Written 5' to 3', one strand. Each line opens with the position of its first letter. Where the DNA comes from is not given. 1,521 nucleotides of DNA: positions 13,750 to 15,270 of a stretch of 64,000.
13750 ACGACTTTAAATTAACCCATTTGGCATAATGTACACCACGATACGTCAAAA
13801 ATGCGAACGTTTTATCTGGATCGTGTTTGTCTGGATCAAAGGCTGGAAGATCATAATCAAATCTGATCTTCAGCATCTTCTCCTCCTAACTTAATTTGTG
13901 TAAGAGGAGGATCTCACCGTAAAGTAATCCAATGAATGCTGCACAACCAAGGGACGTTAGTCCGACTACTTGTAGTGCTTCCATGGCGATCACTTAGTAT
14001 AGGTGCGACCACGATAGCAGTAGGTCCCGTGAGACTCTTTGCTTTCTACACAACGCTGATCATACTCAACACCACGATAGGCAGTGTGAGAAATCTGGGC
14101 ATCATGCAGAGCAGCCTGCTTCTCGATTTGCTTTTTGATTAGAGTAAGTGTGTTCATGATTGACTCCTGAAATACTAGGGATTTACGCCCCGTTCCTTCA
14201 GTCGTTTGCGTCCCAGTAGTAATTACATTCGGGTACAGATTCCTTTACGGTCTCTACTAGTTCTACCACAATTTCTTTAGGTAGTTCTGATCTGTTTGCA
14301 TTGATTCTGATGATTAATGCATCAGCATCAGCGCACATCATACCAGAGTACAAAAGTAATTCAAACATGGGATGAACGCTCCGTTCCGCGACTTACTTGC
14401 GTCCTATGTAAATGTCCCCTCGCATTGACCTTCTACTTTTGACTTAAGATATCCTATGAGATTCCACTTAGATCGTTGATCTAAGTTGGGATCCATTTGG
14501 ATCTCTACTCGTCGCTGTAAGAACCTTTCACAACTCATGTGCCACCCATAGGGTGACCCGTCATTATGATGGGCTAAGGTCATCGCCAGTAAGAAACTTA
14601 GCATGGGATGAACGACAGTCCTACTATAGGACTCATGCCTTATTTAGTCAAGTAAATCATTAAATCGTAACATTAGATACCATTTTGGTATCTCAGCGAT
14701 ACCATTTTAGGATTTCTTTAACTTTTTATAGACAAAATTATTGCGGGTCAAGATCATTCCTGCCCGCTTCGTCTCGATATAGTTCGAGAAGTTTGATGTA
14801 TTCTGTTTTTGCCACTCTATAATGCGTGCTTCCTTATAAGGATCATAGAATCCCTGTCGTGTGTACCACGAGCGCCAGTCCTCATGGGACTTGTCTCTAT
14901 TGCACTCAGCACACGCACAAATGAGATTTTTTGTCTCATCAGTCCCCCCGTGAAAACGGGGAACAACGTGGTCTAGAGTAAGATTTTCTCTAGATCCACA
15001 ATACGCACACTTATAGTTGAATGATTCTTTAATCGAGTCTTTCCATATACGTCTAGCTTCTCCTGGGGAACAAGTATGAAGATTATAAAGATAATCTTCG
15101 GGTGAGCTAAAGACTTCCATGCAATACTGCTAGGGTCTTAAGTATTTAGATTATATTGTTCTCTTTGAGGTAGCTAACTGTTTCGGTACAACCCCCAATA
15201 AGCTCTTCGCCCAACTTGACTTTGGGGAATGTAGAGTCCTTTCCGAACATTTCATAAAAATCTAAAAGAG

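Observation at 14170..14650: Chain of glutamine-II-type riboswitches with whole protein genes nested inside the aptamer loop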

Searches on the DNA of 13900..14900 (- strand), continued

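Call 21: search_rna_families(sources=[L013, L004, L012, L005, L001], threshold=evalue, max_evalue=1, show_alignments=6)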
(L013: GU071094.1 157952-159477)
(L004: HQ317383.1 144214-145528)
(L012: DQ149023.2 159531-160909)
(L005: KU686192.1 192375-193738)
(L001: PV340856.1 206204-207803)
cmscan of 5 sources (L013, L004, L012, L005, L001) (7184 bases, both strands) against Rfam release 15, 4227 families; matches with E-value up to 1: 2.
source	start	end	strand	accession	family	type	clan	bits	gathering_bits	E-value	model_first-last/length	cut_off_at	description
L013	484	527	+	RF01739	Glutamine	Cis-reg; riboswitch;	-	28.9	35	0.0043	1-53/53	no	Glutamine riboswitch aptamer (glnA leader)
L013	483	530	+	RF01704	Glutamine-II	Cis-reg; riboswitch;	-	25.5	33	0.0044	1-60/60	no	Glutamine-II riboswitch aptamer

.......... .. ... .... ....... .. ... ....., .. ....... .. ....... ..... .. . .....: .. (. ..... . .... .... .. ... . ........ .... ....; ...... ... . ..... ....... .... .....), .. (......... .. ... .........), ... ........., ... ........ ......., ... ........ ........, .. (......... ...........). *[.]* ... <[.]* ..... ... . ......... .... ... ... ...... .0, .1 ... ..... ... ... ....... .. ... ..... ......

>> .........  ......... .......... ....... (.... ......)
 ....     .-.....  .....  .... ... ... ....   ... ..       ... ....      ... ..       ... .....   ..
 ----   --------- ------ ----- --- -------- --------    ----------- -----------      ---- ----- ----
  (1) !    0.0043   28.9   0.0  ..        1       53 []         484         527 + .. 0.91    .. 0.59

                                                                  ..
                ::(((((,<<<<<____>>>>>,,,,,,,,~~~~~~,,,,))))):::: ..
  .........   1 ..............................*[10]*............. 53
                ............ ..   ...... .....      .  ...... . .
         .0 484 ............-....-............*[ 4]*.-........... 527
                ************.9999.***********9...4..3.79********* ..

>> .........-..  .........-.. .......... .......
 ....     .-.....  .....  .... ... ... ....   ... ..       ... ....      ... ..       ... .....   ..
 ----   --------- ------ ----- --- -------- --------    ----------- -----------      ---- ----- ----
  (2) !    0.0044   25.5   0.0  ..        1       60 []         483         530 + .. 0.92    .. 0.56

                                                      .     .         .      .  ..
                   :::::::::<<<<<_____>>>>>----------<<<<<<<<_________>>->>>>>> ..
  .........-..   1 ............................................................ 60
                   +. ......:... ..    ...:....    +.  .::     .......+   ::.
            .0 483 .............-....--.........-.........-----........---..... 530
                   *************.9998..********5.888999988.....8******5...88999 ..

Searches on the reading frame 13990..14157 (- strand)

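Call 42: search_protein_families(library=pfam, proteins=[window:13990-14157:-], max_evalue=0.1)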
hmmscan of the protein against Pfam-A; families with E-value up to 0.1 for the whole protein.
window:13990-14157:- (55 aa): 1 family
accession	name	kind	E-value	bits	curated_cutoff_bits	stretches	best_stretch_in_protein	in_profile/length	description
PF14105.11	DUF4278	-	0.0022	18.8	25.3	1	26-54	4-34/57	Domain of unknown function (DUF4278)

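Call 43: search_protein_families(library=phrogs, proteins=[window:13990-14157:-], max_evalue=0.01)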
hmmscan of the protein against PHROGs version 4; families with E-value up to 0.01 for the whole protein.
window:13990-14157:- (55 aa): 1 family
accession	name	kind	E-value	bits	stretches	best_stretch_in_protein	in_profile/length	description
phrog_545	-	unknown function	1.5e-34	118.7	1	1-55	1-55/55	-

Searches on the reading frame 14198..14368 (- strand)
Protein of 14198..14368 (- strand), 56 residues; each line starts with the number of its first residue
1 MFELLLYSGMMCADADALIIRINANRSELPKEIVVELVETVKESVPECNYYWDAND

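Call 42: search_protein_families(library=pfam, proteins=[window:14198-14368:-], max_evalue=0.1)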
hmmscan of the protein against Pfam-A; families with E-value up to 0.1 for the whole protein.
window:14198-14368:- (56 aa): 0 families

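Call 43: search_protein_families(library=phrogs, proteins=[window:14198-14368:-], max_evalue=0.01)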
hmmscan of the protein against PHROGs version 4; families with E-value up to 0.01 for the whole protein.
window:14198-14368:- (56 aa): 1 family
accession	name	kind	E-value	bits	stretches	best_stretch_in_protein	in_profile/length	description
phrog_504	-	unknown function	4.7e-22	78.5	1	1-56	1-53/53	-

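Call 73: find_related_loci(query=window:14198-14368:-, collection=viral_contigs, flank=600)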
Query window:14198-14368:- (56 aa) in viral_contigs; peptide patterns used: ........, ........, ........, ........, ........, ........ (x = any residue, [..] = any of these).
321 stretches matched a pattern; 285 encode a relative of the query (tblastn E <= 1e-3); the best 80 are kept; 80 distinct loci.
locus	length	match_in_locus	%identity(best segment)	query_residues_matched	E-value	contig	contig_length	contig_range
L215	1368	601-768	100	1-56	1e-34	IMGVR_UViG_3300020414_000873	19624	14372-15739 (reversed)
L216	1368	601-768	88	1-56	8e-31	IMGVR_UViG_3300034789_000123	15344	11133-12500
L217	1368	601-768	82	1-56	2e-29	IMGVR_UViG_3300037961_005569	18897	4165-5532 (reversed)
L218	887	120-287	82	1-56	1e-29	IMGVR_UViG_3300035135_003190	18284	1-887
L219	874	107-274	80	1-56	2e-29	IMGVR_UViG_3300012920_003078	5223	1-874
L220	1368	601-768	80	1-56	5e-29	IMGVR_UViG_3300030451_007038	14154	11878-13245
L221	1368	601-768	82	1-56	6e-29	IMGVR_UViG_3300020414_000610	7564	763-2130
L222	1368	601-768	82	1-56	7e-29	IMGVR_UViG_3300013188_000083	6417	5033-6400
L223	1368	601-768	80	1-56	8e-29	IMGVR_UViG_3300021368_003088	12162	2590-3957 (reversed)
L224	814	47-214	80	1-56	4e-29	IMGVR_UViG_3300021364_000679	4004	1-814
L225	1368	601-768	82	1-56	9e-29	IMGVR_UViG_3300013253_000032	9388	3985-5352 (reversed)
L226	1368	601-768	82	1-56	9e-29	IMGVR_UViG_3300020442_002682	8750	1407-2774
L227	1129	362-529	82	1-56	1e-28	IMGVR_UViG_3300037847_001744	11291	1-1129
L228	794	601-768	82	1-56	6e-29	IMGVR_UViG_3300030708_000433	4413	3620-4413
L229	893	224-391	82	1-56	2e-29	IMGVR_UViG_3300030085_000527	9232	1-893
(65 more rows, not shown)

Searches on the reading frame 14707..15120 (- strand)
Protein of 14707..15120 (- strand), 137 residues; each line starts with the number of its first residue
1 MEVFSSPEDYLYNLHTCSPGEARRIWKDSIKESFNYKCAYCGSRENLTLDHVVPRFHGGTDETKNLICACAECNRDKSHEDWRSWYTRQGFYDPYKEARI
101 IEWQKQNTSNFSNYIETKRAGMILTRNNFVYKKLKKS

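Call 42: search_protein_families(library=pfam, proteins=[window:14707-15120:-], max_evalue=0.1)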
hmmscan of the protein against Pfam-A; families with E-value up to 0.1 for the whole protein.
window:14707-15120:- (137 aa): 3 families
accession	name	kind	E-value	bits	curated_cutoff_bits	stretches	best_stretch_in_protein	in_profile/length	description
PF01844.29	HNH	-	7.1e-11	42.5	21.4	1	38-79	1-46/47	HNH endonuclease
PF14279.12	HNH_5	-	1e-10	41.8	27.5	1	38-79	1-45/56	HNH endonuclease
PF13395.12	HNH_4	-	0.00097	19.5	22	1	45-79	16-50/54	HNH endonuclease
